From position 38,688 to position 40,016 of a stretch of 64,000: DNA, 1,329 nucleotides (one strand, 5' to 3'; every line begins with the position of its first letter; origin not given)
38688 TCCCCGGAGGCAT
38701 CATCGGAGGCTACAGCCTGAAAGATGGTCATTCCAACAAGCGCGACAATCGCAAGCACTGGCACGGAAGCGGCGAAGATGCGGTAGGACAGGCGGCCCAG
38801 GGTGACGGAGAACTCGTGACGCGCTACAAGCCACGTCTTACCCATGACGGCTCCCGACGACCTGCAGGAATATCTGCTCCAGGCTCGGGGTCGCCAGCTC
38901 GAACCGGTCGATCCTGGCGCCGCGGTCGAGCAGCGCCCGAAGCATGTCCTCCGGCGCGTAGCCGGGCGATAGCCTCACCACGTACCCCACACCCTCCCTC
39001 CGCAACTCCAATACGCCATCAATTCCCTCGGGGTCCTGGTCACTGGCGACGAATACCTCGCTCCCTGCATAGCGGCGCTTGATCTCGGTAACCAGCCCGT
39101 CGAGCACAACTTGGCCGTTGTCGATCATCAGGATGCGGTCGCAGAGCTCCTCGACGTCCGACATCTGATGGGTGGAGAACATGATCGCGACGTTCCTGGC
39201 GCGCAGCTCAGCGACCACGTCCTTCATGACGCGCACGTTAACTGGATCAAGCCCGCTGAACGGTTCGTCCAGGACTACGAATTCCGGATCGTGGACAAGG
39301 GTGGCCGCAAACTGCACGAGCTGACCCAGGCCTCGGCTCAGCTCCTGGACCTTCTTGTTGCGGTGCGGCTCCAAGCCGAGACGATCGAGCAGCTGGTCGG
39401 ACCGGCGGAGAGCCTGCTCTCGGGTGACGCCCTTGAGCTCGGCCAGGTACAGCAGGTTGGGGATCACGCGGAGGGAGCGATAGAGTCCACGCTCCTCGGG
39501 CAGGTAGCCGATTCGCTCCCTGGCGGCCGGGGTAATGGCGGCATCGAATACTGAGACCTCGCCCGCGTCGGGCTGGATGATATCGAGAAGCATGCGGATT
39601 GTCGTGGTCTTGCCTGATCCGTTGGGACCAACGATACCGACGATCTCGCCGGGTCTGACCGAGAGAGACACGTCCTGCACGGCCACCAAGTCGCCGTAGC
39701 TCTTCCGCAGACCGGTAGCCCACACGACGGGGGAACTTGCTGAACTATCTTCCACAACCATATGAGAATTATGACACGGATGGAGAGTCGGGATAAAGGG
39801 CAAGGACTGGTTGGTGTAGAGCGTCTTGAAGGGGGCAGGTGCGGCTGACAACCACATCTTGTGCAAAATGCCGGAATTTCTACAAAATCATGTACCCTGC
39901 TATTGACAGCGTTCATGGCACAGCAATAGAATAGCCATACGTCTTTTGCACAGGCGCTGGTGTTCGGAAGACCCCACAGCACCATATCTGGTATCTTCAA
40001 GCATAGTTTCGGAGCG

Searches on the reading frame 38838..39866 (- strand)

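Call 28: search_protein_families(library=pfam, proteins=[window:38838-39866:-])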
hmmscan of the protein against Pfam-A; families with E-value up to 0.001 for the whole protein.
window:38838-39866:- (342 aa): 5 families
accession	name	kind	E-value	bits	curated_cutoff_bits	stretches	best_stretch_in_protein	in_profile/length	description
PF00005.33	ABC_tran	-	4.3e-27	95.8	25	1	64-203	2-136/137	ABC transporter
PF13732.12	DrrA1-3_C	-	2.8e-12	47.6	27.4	1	257-337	1-81/81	ATP-binding protein DrrA1-3-like, C-terminal domain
PF13304.12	AAA_21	-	3e-12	47.6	27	1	136-234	173-299/304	AAA domain, putative AbiEii toxin, Type IV TA system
PF13401.12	AAA_22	-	9.8e-05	23.1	27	1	75-201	7-92/130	AAA domain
PF02463.25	SMC_N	-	0.00016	21.6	40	0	74-89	25-40/220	RecF/RecN/SMC N terminal domain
